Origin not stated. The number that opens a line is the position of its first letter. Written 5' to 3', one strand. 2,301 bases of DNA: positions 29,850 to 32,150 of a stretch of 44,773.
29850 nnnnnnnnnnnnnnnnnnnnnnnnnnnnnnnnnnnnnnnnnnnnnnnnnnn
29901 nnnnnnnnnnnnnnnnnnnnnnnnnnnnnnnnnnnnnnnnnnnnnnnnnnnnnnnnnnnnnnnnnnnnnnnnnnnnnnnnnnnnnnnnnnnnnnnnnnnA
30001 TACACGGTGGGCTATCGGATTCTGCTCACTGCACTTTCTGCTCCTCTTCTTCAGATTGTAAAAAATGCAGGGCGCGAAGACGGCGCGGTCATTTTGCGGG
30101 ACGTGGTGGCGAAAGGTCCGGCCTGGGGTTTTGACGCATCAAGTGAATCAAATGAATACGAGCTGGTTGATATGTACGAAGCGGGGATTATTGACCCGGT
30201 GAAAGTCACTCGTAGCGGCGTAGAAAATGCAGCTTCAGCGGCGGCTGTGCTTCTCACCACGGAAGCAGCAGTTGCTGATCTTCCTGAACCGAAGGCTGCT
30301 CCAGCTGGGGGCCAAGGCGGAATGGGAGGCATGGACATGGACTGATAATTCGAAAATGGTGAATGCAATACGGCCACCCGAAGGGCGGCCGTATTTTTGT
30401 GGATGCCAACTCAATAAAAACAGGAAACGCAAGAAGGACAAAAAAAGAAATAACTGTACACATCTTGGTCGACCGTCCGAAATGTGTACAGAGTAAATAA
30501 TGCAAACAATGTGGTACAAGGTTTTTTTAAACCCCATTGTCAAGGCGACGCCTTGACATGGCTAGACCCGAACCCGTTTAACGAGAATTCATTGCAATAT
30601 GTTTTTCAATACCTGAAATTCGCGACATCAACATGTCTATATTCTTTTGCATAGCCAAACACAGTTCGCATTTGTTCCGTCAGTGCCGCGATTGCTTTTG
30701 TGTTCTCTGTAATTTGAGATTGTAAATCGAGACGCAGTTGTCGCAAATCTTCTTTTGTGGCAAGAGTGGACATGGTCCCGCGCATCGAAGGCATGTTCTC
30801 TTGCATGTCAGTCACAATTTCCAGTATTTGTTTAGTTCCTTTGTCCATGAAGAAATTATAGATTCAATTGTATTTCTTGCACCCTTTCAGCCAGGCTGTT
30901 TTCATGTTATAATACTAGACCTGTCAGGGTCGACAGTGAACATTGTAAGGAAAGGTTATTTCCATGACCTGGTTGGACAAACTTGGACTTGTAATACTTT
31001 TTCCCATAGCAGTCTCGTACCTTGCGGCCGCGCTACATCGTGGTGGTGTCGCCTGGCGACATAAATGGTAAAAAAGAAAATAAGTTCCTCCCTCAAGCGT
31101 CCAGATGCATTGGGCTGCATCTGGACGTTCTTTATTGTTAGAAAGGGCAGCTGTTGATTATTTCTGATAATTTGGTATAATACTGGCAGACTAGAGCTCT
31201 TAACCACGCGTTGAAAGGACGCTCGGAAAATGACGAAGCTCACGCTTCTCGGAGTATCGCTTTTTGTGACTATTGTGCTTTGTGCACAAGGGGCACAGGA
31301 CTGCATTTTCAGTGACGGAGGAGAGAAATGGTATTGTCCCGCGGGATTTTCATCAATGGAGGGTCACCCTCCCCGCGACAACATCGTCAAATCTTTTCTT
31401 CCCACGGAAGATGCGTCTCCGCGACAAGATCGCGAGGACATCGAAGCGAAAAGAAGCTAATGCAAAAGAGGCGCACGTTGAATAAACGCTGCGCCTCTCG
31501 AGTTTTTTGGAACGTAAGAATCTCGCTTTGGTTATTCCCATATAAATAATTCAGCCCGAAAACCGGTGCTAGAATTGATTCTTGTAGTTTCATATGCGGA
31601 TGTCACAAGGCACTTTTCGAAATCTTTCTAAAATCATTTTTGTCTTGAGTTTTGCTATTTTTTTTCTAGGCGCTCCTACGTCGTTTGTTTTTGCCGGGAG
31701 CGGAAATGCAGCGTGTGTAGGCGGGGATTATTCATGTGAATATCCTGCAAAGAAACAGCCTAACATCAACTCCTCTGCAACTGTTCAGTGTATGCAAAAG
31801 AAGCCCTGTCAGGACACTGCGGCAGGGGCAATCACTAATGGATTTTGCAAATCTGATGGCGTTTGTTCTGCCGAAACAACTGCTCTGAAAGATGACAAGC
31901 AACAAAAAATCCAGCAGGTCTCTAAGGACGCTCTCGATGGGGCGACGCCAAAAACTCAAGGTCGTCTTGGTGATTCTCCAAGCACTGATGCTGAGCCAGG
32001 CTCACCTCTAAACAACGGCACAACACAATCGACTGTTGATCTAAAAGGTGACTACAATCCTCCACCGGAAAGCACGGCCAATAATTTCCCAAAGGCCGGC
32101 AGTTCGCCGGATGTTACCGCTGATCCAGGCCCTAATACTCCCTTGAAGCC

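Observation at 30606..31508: Island of three autonomous micro-genes upstream of the giant gene, including an unannotated 35-aa membrane peptide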

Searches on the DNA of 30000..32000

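Call 7: search_rna_families(source=window, start=30000, end=32000, threshold=evalue, max_evalue=1)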
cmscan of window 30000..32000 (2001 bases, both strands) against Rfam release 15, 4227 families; matches with E-value up to 1: 1.
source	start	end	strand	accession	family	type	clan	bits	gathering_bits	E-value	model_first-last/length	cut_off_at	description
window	30367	30395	-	RF02069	STnc70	Gene; sRNA;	-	20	40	0.36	114-142/149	no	Enterobacterial sRNA STnc70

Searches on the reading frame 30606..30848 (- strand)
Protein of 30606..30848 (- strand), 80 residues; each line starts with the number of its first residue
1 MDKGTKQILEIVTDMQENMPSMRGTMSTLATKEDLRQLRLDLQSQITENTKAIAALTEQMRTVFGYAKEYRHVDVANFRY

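Call 6: search_protein_families(library=pfam, proteins=[window:30606-30848:-], max_evalue=0.1)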
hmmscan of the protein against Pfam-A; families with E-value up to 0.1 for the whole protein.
window:30606-30848:- (80 aa): 3 families
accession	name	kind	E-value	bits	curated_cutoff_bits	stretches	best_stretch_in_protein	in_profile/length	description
PF10805.13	DUF2730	-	0.0034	17.9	24.9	1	6-62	36-91/102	Protein of unknown function (DUF2730)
PF06009.19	Laminin_II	-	0.02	15.4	33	1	3-63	10-71/138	Laminin Domain II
PF14523.12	Syntaxin_2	-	0.054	13.9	26.5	1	7-62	4-59/134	Syntaxin-like protein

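Call 11: list_cluster_members(proteins=[window:30606-30848:-, window:30964-31071:+, window:31230-31460:+, window:31594-36990:+])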
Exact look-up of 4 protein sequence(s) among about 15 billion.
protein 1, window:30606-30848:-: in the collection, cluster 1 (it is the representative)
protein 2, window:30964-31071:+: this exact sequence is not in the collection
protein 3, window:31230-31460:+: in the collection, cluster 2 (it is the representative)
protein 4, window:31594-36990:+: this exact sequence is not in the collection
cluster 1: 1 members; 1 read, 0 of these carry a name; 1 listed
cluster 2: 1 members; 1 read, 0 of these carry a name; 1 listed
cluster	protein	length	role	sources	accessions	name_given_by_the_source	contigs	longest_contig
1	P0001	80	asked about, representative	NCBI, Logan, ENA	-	-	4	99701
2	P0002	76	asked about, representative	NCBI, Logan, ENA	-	-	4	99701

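Call 13: find_homologous_proteins(query=window:30606-30848:-, max_evalue=0.01)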
Query window:30606-30848:- (80 aa): 4 proteins with E <= 0.01 among 5 candidates.
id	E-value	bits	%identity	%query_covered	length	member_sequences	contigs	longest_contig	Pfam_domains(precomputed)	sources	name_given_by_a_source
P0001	4.8e-44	164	100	100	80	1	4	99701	-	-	-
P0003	2.5e-12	64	62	86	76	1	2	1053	-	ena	-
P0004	6.9e-12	62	59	86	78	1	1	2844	-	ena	-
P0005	7.3e-10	56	62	81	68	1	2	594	-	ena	-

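Call 15: find_encoding_contigs(protein=P0001, flank=3000, max_places=6)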
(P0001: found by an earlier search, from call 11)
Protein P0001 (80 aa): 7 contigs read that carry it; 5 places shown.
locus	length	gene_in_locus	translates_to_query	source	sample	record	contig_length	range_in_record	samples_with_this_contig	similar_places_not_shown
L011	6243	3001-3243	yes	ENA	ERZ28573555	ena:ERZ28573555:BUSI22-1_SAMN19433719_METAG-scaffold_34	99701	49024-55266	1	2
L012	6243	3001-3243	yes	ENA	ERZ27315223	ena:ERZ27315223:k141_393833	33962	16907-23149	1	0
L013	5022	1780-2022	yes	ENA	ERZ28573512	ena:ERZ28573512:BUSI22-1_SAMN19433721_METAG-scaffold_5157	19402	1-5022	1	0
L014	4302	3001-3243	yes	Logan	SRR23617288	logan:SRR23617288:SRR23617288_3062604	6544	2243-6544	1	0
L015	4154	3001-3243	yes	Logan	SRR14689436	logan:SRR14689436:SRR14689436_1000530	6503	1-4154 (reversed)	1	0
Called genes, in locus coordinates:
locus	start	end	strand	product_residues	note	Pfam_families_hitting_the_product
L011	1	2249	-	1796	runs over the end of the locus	-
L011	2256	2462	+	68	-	-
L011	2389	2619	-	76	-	-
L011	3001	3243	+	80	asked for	-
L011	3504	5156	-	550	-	PF00118:Cpn60_TCP1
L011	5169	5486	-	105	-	PF00166:Cpn10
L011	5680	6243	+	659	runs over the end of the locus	PF01522:Polysacc_deac_1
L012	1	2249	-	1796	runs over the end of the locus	-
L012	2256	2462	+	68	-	-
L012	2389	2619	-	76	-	-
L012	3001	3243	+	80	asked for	-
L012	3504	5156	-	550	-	PF00118:Cpn60_TCP1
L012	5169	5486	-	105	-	PF00166:Cpn10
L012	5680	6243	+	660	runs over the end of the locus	PF01522:Polysacc_deac_1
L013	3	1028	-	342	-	?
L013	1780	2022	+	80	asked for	-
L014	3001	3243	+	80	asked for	-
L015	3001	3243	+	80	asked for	-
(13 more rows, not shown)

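Call 16: find_encoding_contigs(protein=P0004, flank=3000, max_places=4)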
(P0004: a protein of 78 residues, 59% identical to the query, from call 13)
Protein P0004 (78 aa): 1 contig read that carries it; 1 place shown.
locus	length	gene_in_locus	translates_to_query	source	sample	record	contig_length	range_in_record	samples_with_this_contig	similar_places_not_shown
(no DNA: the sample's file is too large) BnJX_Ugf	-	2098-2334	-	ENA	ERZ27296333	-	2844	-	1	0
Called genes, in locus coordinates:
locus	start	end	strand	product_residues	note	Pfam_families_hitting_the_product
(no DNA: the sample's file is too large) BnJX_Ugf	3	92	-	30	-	?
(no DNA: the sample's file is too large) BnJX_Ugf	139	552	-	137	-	-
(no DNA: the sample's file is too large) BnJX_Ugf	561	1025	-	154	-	PF13274:SocA_Panacea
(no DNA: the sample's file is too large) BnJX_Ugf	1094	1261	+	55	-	-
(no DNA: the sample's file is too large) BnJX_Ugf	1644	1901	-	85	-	-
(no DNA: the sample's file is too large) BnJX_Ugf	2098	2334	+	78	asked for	-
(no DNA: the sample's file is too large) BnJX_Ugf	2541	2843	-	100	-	?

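Call 29: search_protein_families(library=phrogs, proteins=[P0004, P0003, P0001], max_evalue=0.1)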
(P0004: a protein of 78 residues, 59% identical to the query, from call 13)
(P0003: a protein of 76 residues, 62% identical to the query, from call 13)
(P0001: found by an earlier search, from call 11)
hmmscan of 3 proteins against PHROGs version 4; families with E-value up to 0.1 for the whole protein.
P0004 (78 aa): 6 families
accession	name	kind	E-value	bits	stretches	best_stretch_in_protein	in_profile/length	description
phrog_25353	-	unknown function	0.00071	21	1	5-74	6-71/74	-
phrog_2619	-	unknown function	0.0088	17.2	1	16-51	50-85/124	-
phrog_17169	-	unknown function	0.013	16.6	1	8-53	42-87/107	-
phrog_1219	-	tail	0.04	14.6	1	13-74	63-133/233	tail needle protein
phrog_16295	-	unknown function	0.064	14.6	1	28-75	66-113/114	-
phrog_9319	-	unknown function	0.069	14.5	0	26-49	4-27/68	-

P0003 (76 aa): 13 families
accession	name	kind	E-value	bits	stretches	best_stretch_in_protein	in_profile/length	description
phrog_25353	-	unknown function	9.3e-07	30.2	1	5-72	6-69/74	-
phrog_9415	-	unknown function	0.0019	19.1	1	4-50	51-98/168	-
phrog_2619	-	unknown function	0.0032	18.6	1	15-52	49-86/124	-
phrog_37876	-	unknown function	0.007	17.2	1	12-71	88-146/156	-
phrog_7303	-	unknown function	0.0076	17.3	1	23-73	18-62/80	-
phrog_33019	-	unknown function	0.014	16.8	1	14-70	29-87/110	-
phrog_17872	-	unknown function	0.015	16.8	1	6-64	26-90/100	-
phrog_32303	-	unknown function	0.02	16.1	1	8-72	28-90/130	-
phrog_1683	-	unknown function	0.041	14.6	1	7-32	37-62/67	-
phrog_1637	-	unknown function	0.056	12.8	1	14-62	370-418/661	-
phrog_7885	-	unknown function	0.071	14.1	1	2-50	31-79/83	-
phrog_8488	-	unknown function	0.091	13.8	0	24-73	3-49/119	-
phrog_5567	-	unknown function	0.091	13.4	0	5-49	3-46/140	-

P0001 (80 aa): 2 families
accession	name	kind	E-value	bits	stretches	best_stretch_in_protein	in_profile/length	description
phrog_9415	-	unknown function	0.075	13.9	1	12-62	55-100/168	-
phrog_17872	-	unknown function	0.095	14.2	1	26-65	38-81/100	-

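Call 30: search_protein_families(library=pfam, proteins=[P0004, P0003], max_evalue=0.5)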
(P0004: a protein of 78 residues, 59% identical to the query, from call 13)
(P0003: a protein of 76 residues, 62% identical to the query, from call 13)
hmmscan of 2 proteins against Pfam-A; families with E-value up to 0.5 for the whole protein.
P0004 (78 aa): 9 families
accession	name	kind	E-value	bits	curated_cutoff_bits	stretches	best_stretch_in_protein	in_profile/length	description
PF11932.13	DUF3450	-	0.0028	17.4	32.6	1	2-68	40-107/241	Protein of unknown function (DUF3450)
PF20733.2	LRIM1_dimer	-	0.022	15.1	35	1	11-63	50-100/187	Dimerization domain in LRIM1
PF25802.1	WWC1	-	0.041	14.3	27.8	1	17-53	94-131/135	WWC1-like, helical hairpin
PF01601.21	CoV_S2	-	0.061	12.4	40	1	29-75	233-280/521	Coronavirus spike glycoprotein S2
PF24610.1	DUF7623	-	0.068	13.8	27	1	25-52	24-51/64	Domain of unknown function (DUF7623)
PF25792.1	BREX_BrxC_helical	-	0.069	13.9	27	1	6-70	3-68/123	BREX ATP-binding protein BrxC alpha helical domain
PF16708.10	LppA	-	0.072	13.5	26.4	1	10-49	11-50/153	Lipoprotein confined to pathogenic Mycobacterium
PF04102.17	SlyX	-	0.18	12.9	30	1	9-53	8-50/67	SlyX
PF07765.17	KIP1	-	0.19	12.3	33.9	1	1-49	23-72/74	KIP1-like protein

P0003 (76 aa): 24 families
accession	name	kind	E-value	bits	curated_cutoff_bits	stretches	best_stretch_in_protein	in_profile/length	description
PF11932.13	DUF3450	-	0.00063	19.6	32.6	1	2-67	40-105/241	Protein of unknown function (DUF3450)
PF07817.19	GLE1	-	0.0021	17.8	24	1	6-55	1-50/250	GLE1-like protein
PF18829.7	Importin_rep_6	-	0.0058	17.4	23.9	1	2-59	31-91/110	Importin repeat 6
PF13166.12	AAA_13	-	0.008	15.3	36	1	3-56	420-472/713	AAA domain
PF06009.19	Laminin_II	-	0.013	16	33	1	2-73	9-81/138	Laminin Domain II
PF20733.2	LRIM1_dimer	-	0.018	15.4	35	1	2-63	42-100/187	Dimerization domain in LRIM1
PF14357.11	DUF4404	-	0.02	16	27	1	14-52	15-55/83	Domain of unknown function (DUF4404)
PF04513.17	Baculo_PEP_C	-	0.021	15.3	38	1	5-53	33-86/140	Baculovirus polyhedron envelope protein, PEP, C terminus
PF07743.18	HSCB_C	-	0.031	15.1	22.1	1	17-57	8-49/74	HSCB C-terminal oligomerisation domain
PF01601.21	CoV_S2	-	0.032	13.3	40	1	11-73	218-278/521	Coronavirus spike glycoprotein S2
PF10779.14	XhlA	-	0.037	14.6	34.7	0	9-50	3-48/67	Haemolysin XhlA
PF10589.14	NADH_4Fe-4S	-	0.042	14.2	23.5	1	5-39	25-58/85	NADH-ubiquinone oxidoreductase-F iron-sulfur binding region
PF23153.1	Aip3p_Bud6_N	-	0.043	14.5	27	1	4-58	10-64/109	Aip3p/Bud6 N-terminal domain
PF06810.17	Phage_scaffold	-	0.053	13.9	35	1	6-64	14-76/170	Phage capsid assembly scaffolding protein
PF16708.10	LppA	-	0.056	13.9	26.4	1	10-50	11-51/153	Lipoprotein confined to pathogenic Mycobacterium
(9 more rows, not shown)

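Call 40: search_protein_representatives(alignment_id=A2)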
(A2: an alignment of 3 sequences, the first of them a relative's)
Query: 3 sequences, 78 profile positions. Proteins with E-value up to 0.001 (for the whole library): 172; up to 1e-10: 25; up to 1e-30: 0. The best 150 are listed.
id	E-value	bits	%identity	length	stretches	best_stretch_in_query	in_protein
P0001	1.1e-30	121.5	-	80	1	1-61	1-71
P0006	3.8e-30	119.8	-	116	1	1-77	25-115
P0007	8.5e-30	118.7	-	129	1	1-77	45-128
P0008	1.7e-28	114.5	-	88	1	1-77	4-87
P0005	1.0e-27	112.0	-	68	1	1-56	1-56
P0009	1.7e-25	104.9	-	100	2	22-75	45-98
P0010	1.3e-24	102.1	-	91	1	1-74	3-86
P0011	1.7e-20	88.9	-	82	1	1-76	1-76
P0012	1.8e-18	82.3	-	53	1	1-48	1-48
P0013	5.6e-18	80.8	-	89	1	1-78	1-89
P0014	1.0e-16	76.7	-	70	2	1-36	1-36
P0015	4.6e-16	74.6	-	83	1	1-73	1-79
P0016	8.3e-16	73.8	-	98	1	1-77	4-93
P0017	1.8e-15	72.8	-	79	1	1-78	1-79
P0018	3.2e-15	71.9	-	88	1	1-48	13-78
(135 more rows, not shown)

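Call 48: search_protein_families(library=ncbifam, proteins=[P0008, P0013], max_evalue=0.1)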
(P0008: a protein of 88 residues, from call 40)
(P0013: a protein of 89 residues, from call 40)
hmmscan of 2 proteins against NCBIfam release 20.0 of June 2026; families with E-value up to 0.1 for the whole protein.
P0008 (88 aa): 4 families
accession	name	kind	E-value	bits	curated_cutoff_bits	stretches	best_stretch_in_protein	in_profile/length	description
NF033885.1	conj_TraP_IncI1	equivalog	0.0034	17.1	135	1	8-62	77-132/217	conjugal transfer protein TraP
NF047516.1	LA_3659_fam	equivalog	0.016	14.8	36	1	13-78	65-116/221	LA_3659 family protein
NF047514.1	SpiroCoCo_N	equivalog_domain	0.016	14.8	75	1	13-78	65-116/221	SpiroCoCo family coiled-coil protein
NF049948.1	CRISPR_Csx26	equivalog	0.089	12.6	50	0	58-81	45-68/124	type III-G CRISPR-associated protein Csx26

P0013 (89 aa): 20 families
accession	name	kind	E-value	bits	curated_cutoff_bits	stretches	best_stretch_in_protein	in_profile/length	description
NF047363.1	Zn_ribbon_CdsZ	equivalog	0.0003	20.3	275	1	2-63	15-76/251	zinc ribbon domain regulatory protein CdsZ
NF045487.1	ASRP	equivalog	0.00077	18.2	300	1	5-82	385-466/593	archaea-specific SMC-related protein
TIGR02168.1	SMC_prok_B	equivalog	0.0022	15.8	567.35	1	4-64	799-859/1181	chromosome segregation protein SMC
NF003409.0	PRK04778.1-3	equivalog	0.0024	16.7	562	1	3-65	111-173/570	septation ring formation regulator EzrA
TIGR04211.1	SH3_and_anchor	equivalog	0.0028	17.3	65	1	10-84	66-140/198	TIGR04211 family SH3 domain-containing protein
NF047515.1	SpiroCoCo_C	equivalog_domain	0.005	16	125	1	5-78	147-220/313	SpiroCoCo family coiled-coil protein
NF052320.1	Cbp1_fam_LP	subfamily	0.0055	16.3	90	1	3-62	88-147/286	Cbp1 family collagen-binding glycoprotein adhesin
TIGR02169.1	SMC_prok_A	equivalog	0.0061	14.3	729.4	1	6-62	734-790/1165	chromosome segregation protein SMC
TIGR03185.1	DNA_S_dndD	equivalog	0.011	14.2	245.85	1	3-76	421-493/650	DNA sulfur modification protein DndD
NF002572.0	PRK02224.1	equivalog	0.012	13.9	1087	1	5-66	239-300/888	DNA double-strand break repair ATPase Rad50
NF041034.1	Rad50_Sulf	equivalog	0.017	13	1000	1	8-79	550-621/872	DNA double-strand break repair ATPase Rad50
TIGR00383.1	corA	equivalog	0.027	13.8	200.75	1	1-58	142-204/320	magnesium/cobalt transporter CorA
NF049871.2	cytotoxin_MakA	exception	0.03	13.3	320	1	7-61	134-188/354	alpha-pore-forming cytotoxin MakA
NF051443.1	NheC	equivalog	0.036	13.3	420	1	15-67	146-198/352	non-hemolytic enterotoxin subunit C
NF033928.1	alph_xenorhab_A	subfamily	0.047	13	125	1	10-63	122-176/339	alpha-xenorhabdolysin family binary toxin subunit A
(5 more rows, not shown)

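Call 49: search_protein_families(library=pfam, proteins=[P0008, P0013], max_evalue=0.01)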
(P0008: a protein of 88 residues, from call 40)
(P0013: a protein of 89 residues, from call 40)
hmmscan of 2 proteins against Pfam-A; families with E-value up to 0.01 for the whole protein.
P0008 (88 aa): 2 families
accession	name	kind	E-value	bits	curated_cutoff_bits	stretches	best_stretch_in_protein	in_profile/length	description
PF07817.19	GLE1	-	0.0054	16.5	24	1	10-69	2-61/250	GLE1-like protein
PF07889.17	DUF1664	-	0.0073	16.8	34.6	1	7-84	35-113/124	Protein of unknown function (DUF1664)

P0013 (89 aa): 10 families
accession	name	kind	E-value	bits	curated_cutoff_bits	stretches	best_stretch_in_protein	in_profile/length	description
PF06160.17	EzrA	-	0.0029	16.4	39.6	1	2-62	107-167/557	Septation ring formation regulator, EzrA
PF17097.10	Kre28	-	0.0041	16.7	27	1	8-72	108-174/365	Spindle pole body component Kre28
PF06009.19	Laminin_II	-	0.0043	17.5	33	1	5-83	5-80/138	Laminin Domain II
PF13851.11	GAS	-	0.0051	16.7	32.3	1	6-85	22-101/200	Growth-arrest specific micro-tubule binding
PF13166.12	AAA_13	-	0.0065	15.6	36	1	9-78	401-470/713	AAA domain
PF07889.17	DUF1664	-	0.0068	16.9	34.6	0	6-62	62-118/124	Protein of unknown function (DUF1664)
PF11932.13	DUF3450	-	0.0073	16.1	32.6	1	4-76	24-103/241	Protein of unknown function (DUF3450)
PF04102.17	SlyX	-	0.0079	17.2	30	0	16-63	2-49/67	SlyX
PF19111.5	DUF5798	-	0.0093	16.6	27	0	14-61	5-52/89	Family of unknown function (DUF5798)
PF04048.20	Sec8_N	-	0.0097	16.3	26.8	0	6-73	75-141/142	Exocyst complex component Sec8 N-terminal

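Call 86: search_protein_families(library=padloc, proteins=[P0001, P0004], max_evalue=0.1)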
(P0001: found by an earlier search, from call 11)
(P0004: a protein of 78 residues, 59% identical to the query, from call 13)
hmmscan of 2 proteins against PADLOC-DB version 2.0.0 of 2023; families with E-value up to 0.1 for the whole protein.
P0001 (80 aa): 0 families

P0004 (78 aa): 0 families

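Call 87: search_protein_families(library=ncbifam, proteins=[P0001], max_evalue=0.1)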
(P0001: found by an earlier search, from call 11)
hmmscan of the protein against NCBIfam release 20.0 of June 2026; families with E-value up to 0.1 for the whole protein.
P0001 (80 aa): 4 families
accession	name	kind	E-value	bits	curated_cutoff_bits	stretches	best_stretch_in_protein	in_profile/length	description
TIGR04321.1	spiroSPASM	subfamily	0.014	14.1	250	1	28-60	175-207/510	spiro-SPASM protein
TIGR04509.1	mod_pep_NH_fam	subfamily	0.03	14.4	34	1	25-53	51-79/87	NHLP-related RiPP peptide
NF011141.0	PRK14555.1-1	equivalog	0.051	13.5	140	1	12-59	54-101/142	RNA-binding protein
NF010289.0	PRK13729.1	equivalog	0.071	12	504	1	10-62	69-122/474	F-type conjugal transfer pilus assembly protein TraB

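Call 92: search_dna_similar(query=P0004, collection=phages, mode=protein, max_evalue=0.001, max_rows=10)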
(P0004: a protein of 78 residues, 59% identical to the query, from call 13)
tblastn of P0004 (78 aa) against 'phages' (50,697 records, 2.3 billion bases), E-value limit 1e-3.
No match.

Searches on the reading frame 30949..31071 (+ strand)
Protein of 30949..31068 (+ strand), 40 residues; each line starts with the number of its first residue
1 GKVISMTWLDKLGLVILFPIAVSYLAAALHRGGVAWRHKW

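Call 6: search_protein_families(library=pfam, proteins=[window:30964-31071:+], max_evalue=0.1)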
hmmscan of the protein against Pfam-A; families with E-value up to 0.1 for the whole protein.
window:30964-31071:+ (35 aa): 0 families

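Call 29: search_protein_families(library=phrogs, proteins=[P0001, window:30964-31071:+], max_evalue=0.1)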
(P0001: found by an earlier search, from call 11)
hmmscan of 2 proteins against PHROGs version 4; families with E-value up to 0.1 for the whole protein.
P0001 (80 aa): 2 families
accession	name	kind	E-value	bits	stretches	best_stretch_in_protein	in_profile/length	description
phrog_9415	-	unknown function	0.075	13.9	1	12-62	55-100/168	-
phrog_17872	-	unknown function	0.095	14.2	1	26-65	38-81/100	-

window:30964-31071:+ (35 aa): 0 families

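Call 82: find_homologous_proteins(query=window:30949-31068:+, max_evalue=10)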
Query window:30949-31068:+: no candidate shares three 5-residue words with the query. No homologue found.

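Call 86: search_protein_families(library=padloc, proteins=[P0001, window:30964-31068:+], max_evalue=0.1)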
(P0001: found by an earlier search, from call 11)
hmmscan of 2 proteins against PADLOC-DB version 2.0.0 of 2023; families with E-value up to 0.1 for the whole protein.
P0001 (80 aa): 0 families

window:30964-31068:+ (35 aa): 0 families

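Call 87: search_protein_families(library=ncbifam, proteins=[window:30964-31068:+, P0001], max_evalue=0.1)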
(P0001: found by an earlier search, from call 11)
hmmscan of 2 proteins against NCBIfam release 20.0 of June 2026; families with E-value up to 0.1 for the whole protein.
window:30964-31068:+ (35 aa): 0 families

P0001 (80 aa): 4 families
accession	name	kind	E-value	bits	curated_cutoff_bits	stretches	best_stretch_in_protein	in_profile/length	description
TIGR04321.1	spiroSPASM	subfamily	0.014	14.1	250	1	28-60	175-207/510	spiro-SPASM protein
TIGR04509.1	mod_pep_NH_fam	subfamily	0.03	14.4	34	1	25-53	51-79/87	NHLP-related RiPP peptide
NF011141.0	PRK14555.1-1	equivalog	0.051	13.5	140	1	12-59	54-101/142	RNA-binding protein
NF010289.0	PRK13729.1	equivalog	0.071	12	504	1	10-62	69-122/474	F-type conjugal transfer pilus assembly protein TraB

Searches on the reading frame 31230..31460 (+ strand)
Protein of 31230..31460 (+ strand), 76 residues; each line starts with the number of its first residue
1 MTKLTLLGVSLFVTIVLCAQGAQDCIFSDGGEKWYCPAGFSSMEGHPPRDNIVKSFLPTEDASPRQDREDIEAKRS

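Call 6: search_protein_families(library=pfam, proteins=[window:31230-31460:+], max_evalue=0.1)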
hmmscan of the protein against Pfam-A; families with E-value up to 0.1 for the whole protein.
window:31230-31460:+ (76 aa): 0 families

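Call 14: find_homologous_proteins(query=window:31230-31460:+, max_evalue=0.01)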
Query window:31230-31460:+ (76 aa): 1 proteins with E <= 0.01 among 1 candidates.
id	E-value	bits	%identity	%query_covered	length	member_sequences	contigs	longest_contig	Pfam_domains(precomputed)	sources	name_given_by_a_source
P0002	4.4e-45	168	100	100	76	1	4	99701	-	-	-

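Call 29: search_protein_families(library=phrogs, proteins=[P0001, window:31230-31460:+], max_evalue=0.1)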
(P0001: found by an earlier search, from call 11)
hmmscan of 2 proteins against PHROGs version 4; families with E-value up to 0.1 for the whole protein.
P0001 (80 aa): 2 families
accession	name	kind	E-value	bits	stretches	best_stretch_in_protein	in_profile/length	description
phrog_9415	-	unknown function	0.075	13.9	1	12-62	55-100/168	-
phrog_17872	-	unknown function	0.095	14.2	1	26-65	38-81/100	-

window:31230-31460:+ (76 aa): 0 families

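Call 69: find_related_loci(query=window:31230-31457:+, collection=metagenome_contigs, flank=2500)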
Query window:31230-31457:+ (76 aa) in metagenome_contigs; peptide patterns used: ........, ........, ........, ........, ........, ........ (x = any residue, [..] = any of these).
397 stretches matched a pattern, but none encodes a relative of the query by tblastn (E <= 1e-3).

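Call 86: search_protein_families(library=padloc, proteins=[P0001, window:31230-31457:+], max_evalue=0.1)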
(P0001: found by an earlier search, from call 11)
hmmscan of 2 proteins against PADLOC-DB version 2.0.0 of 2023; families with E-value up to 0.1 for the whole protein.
P0001 (80 aa): 0 families

window:31230-31457:+ (76 aa): 0 families

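Call 87: search_protein_families(library=ncbifam, proteins=[window:31230-31457:+, P0001], max_evalue=0.1)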
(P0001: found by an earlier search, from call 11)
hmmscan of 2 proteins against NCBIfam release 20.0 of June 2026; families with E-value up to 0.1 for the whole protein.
window:31230-31457:+ (76 aa): 0 families

P0001 (80 aa): 4 families
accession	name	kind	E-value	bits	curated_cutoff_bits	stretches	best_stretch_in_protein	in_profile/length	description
TIGR04321.1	spiroSPASM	subfamily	0.014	14.1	250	1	28-60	175-207/510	spiro-SPASM protein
TIGR04509.1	mod_pep_NH_fam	subfamily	0.03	14.4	34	1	25-53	51-79/87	NHLP-related RiPP peptide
NF011141.0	PRK14555.1-1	equivalog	0.051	13.5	140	1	12-59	54-101/142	RNA-binding protein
NF010289.0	PRK13729.1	equivalog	0.071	12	504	1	10-62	69-122/474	F-type conjugal transfer pilus assembly protein TraB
